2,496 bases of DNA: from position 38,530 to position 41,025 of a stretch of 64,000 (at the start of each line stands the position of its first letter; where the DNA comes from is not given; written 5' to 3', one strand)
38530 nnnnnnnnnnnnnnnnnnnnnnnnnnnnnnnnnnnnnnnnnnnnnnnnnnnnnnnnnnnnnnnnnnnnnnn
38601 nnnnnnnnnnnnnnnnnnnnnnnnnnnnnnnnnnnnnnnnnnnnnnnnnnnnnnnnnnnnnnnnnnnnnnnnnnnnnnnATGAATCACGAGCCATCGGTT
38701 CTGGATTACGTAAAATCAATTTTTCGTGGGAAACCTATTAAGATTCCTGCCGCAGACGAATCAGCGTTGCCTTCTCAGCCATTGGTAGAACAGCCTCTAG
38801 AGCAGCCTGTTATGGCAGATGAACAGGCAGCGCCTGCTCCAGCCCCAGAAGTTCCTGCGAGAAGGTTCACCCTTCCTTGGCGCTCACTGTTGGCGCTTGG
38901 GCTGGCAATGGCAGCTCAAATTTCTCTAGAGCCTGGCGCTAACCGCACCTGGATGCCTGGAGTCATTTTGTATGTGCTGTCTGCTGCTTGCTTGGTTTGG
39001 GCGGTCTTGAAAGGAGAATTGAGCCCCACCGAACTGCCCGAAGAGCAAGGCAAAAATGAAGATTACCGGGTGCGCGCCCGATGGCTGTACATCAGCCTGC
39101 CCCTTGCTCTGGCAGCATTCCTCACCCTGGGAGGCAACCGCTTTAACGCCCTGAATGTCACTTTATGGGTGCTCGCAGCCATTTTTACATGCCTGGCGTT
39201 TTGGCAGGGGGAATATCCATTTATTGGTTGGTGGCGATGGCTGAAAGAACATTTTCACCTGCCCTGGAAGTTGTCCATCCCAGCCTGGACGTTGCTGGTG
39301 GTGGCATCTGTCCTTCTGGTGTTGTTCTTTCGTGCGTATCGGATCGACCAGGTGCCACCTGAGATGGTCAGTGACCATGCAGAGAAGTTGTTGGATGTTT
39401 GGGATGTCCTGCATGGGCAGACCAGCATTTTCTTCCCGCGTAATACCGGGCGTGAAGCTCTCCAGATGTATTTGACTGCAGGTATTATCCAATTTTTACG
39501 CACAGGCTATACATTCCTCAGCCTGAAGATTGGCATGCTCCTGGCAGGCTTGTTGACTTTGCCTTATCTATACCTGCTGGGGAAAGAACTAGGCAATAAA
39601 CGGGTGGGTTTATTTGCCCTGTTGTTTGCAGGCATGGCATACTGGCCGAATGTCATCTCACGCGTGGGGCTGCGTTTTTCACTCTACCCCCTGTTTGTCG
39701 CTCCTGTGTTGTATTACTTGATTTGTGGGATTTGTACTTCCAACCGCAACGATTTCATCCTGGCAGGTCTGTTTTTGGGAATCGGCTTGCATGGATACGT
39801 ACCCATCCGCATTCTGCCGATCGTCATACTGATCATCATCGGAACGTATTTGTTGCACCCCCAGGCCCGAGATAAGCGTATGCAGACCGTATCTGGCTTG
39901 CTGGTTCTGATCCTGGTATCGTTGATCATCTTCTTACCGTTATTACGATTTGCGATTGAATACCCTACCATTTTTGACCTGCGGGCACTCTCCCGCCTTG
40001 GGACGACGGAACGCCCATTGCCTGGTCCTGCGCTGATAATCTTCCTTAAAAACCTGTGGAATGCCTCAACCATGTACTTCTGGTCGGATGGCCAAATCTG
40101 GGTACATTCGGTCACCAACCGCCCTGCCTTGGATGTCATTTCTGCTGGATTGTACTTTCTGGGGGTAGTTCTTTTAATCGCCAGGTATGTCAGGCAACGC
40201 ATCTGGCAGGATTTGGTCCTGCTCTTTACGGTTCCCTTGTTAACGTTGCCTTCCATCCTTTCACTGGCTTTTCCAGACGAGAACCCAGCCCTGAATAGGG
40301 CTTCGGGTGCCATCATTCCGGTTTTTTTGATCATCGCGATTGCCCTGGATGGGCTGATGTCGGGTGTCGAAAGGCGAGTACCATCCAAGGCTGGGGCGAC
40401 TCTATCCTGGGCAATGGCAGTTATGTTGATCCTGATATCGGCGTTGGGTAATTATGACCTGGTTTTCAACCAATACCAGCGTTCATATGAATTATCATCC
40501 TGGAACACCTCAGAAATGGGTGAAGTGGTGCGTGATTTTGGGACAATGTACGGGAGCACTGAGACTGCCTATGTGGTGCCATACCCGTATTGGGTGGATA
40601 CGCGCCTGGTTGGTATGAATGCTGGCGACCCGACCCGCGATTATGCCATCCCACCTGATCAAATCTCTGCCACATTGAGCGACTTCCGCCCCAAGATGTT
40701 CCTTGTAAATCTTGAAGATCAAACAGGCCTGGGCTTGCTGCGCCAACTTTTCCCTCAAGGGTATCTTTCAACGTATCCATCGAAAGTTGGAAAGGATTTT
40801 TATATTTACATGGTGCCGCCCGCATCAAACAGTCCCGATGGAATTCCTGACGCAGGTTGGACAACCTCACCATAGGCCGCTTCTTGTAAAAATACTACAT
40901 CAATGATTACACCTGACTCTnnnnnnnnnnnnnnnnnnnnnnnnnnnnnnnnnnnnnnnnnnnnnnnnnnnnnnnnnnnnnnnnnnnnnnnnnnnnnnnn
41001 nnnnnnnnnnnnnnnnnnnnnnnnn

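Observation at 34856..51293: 16-kb cluster of membrane glycosylation-like genes built around two Chlor_Arch_YYY (DUF2298) paralogs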

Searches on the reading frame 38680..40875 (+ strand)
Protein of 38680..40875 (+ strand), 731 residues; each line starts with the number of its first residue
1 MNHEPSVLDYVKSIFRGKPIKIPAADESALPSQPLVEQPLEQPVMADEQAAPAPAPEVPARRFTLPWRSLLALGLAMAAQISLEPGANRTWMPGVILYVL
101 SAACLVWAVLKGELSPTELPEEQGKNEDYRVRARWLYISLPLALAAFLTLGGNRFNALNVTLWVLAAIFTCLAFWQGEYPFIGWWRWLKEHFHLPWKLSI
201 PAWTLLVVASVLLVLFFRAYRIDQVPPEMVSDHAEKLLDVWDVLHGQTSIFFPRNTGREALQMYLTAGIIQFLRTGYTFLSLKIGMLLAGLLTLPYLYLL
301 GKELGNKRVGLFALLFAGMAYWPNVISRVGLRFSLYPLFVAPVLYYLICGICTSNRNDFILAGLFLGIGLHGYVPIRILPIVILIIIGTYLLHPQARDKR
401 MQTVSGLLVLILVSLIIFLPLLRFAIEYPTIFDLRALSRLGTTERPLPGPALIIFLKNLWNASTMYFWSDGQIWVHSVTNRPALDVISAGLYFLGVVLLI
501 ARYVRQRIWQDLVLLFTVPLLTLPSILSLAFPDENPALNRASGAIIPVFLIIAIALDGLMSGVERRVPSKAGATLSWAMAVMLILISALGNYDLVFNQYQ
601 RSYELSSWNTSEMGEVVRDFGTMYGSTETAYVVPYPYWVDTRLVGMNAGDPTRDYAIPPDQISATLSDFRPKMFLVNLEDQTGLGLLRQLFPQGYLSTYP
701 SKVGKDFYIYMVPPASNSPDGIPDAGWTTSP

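Call 3: search_protein_families(library=pfam, proteins=[window:38680-40875:+], max_evalue=0.01)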
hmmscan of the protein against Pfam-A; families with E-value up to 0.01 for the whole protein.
window:38680-40875:+ (731 aa): 1 family
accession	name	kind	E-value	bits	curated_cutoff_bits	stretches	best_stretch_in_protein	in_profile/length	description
PF13231.12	PMT_2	-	2.1e-08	35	26.1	1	276-422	18-158/160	Dolichyl-phosphate-mannose-protein mannosyltransferase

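Call 4: search_protein_families(library=ncbifam, proteins=[window:38680-40875:+], max_evalue=0.01)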
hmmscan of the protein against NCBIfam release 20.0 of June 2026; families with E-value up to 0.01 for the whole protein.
window:38680-40875:+ (731 aa): 0 families

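Call 29: search_solved_structures(query=window:38680-40875:+, max_evalue=1)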
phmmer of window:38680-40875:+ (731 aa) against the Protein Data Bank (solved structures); distinct sequences matched with E-value up to 1: 0.

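Call 76: search_protein_families(library=pfam, proteins=[window:38680-40875:+], max_evalue=10)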
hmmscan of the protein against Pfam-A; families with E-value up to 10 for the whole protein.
window:38680-40875:+ (731 aa): 1 family
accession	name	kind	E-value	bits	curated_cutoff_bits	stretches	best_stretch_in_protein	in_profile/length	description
PF13231.12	PMT_2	-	2.1e-08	35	26.1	1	276-422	18-158/160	Dolichyl-phosphate-mannose-protein mannosyltransferase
